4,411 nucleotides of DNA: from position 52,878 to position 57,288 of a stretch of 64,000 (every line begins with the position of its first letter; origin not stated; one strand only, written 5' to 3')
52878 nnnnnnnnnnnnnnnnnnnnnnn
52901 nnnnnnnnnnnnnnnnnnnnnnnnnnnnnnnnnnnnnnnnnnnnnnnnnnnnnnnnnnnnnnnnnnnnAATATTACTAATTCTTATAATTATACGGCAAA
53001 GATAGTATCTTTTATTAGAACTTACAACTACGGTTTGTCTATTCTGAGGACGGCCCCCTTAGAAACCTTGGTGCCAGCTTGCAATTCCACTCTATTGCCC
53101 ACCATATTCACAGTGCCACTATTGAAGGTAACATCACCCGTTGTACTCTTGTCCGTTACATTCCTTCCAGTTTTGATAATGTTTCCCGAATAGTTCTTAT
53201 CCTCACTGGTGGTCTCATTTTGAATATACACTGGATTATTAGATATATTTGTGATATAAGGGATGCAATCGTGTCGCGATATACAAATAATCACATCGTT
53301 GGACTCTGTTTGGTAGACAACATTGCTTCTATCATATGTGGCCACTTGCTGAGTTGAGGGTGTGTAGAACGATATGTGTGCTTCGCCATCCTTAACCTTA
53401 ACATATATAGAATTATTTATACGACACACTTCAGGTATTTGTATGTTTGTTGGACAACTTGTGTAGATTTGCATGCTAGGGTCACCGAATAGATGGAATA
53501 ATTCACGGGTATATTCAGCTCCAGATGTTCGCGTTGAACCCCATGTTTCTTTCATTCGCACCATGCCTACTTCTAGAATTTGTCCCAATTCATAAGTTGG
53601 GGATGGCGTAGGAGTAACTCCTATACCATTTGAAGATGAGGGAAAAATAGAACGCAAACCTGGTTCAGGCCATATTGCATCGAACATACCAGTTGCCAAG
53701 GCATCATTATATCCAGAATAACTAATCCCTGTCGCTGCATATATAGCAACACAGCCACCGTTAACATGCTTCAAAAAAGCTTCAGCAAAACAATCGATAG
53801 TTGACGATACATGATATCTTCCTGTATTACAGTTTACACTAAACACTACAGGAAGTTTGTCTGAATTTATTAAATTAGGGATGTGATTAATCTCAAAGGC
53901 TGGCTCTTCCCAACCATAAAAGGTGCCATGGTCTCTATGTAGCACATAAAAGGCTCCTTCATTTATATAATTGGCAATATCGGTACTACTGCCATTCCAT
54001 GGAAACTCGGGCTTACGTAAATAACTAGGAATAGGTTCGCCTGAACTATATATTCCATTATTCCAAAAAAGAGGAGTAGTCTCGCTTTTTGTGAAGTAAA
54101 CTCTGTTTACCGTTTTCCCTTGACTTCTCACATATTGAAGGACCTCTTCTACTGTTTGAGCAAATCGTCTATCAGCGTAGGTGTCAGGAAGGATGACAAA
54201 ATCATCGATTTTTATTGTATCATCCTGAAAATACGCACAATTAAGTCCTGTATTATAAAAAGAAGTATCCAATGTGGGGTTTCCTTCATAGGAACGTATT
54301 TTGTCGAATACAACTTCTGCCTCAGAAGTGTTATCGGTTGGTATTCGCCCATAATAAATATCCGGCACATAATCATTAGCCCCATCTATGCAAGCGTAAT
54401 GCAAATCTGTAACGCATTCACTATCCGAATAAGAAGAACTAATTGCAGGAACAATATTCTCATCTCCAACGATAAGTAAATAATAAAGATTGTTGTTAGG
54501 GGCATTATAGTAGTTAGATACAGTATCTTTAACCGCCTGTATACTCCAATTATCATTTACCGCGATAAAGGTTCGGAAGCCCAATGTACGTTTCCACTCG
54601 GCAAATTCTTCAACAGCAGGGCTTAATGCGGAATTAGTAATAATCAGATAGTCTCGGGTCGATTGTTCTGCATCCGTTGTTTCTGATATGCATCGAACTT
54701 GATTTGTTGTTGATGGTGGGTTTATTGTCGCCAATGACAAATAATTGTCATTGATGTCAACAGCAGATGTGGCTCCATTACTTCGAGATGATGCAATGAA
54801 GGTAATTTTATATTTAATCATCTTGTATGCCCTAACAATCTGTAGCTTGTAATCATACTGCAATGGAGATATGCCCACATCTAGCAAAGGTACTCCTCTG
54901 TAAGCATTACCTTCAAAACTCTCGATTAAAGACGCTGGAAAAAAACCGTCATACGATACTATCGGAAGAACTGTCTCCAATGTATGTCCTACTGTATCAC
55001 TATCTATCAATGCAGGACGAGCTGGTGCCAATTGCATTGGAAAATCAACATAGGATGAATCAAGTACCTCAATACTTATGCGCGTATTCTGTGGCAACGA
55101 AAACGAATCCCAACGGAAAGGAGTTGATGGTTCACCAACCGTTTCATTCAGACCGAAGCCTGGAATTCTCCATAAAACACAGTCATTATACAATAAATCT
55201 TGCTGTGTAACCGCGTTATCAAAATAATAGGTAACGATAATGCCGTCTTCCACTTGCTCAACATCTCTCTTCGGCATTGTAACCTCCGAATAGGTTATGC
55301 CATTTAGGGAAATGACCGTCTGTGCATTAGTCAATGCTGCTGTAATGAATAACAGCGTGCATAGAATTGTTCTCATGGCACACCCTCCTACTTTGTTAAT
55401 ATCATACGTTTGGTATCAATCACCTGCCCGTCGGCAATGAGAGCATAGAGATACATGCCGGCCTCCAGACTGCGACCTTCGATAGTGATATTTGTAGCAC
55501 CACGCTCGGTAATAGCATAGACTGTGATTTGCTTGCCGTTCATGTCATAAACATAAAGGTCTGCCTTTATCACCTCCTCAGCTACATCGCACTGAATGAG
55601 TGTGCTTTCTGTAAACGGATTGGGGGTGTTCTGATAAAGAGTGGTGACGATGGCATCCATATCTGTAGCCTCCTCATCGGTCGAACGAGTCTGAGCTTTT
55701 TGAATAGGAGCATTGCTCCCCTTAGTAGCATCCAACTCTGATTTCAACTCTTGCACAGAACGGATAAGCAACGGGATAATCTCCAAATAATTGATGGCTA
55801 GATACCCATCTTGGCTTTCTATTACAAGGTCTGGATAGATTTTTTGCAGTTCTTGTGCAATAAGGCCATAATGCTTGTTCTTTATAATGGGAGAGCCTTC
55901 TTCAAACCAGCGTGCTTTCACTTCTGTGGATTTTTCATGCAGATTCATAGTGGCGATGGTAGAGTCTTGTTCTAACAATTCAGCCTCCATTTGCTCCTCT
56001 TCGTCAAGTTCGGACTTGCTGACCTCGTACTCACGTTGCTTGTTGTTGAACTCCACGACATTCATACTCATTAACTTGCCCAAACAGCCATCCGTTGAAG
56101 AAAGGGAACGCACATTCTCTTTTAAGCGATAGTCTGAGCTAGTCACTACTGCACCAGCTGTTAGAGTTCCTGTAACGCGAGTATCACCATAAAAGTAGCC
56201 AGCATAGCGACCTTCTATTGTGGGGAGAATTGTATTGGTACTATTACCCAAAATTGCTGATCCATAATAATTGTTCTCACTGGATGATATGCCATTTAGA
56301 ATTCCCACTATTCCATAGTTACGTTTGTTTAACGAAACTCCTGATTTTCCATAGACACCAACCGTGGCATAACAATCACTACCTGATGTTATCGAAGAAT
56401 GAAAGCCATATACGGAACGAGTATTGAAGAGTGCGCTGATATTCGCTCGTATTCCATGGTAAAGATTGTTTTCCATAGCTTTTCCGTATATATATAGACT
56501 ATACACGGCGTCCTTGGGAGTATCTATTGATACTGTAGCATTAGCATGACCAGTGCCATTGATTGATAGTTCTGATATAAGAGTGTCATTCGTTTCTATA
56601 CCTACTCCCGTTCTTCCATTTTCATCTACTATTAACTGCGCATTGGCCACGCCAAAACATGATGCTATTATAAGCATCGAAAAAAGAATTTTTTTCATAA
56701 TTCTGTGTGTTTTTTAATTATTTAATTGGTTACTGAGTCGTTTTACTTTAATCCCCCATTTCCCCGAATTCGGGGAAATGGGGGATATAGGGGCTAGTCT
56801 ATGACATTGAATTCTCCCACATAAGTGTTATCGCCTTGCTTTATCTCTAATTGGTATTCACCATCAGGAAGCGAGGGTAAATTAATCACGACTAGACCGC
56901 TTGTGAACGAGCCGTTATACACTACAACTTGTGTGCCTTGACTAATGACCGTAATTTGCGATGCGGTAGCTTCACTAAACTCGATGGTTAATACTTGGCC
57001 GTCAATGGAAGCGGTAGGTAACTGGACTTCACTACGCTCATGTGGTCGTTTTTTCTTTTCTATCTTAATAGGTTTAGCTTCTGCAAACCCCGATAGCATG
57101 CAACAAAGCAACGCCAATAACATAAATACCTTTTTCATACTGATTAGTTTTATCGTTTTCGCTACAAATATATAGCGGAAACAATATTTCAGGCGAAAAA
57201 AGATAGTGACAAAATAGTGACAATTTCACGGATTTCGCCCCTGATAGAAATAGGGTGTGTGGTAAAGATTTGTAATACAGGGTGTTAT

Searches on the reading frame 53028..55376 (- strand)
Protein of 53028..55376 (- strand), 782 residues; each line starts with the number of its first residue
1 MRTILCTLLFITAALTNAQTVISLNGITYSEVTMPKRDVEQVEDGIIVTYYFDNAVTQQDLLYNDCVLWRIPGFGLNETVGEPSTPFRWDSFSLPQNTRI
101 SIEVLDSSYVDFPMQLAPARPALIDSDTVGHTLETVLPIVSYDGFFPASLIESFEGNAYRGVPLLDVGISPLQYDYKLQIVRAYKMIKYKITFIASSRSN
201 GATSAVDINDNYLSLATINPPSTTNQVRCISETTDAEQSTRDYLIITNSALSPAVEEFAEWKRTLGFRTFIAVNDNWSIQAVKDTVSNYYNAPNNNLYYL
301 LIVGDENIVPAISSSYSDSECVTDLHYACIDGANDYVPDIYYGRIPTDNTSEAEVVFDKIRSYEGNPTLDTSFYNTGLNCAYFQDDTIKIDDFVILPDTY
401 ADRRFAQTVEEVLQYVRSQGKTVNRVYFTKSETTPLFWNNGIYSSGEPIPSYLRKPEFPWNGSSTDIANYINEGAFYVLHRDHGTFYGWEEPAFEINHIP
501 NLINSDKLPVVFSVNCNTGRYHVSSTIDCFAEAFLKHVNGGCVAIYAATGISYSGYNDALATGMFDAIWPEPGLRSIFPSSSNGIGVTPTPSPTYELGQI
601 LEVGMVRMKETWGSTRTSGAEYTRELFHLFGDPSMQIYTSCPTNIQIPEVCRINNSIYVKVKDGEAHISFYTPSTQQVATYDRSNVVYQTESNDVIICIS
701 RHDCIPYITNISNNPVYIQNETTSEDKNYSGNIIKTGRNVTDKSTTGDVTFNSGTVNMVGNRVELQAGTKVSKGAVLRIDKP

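Call 5: search_protein_families(library=pfam, proteins=[window:53028-55376:-])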
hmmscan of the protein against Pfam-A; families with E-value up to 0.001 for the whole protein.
window:53028-55376:- (782 aa): 2 families
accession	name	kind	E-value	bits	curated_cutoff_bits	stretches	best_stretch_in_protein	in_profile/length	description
PF01364.23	Peptidase_C25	-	6.5e-58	197.2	23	1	243-636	1-373/374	Peptidase family C25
PF08126.16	Propeptide_C25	-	4.3e-07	29.7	22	1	80-197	57-176/205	Propeptide_C25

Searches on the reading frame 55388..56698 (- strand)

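Call 5: search_protein_families(library=pfam, proteins=[window:55388-56698:-])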
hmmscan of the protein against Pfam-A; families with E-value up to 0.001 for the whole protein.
window:55388-56698:- (436 aa): 2 families
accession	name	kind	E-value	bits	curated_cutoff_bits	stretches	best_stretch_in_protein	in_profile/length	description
PF13884.11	Peptidase_S74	-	1.8e-11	44.6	22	2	273-292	38-57/58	Chaperone of endosialidase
PF18962.6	Por_Secre_tail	-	5.9e-07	30.1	27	1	359-432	3-74/75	Secretion system C-terminal sorting domain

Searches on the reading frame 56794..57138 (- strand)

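Call 5: search_protein_families(library=pfam, proteins=[window:56794-57138:-])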
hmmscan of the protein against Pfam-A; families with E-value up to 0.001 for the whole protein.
window:56794-57138:- (114 aa): 1 family
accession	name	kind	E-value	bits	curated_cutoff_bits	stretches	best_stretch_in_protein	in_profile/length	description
PF11589.14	DUF3244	-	1.1e-11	45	25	1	33-112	13-96/96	Domain of unknown function (DUF3244)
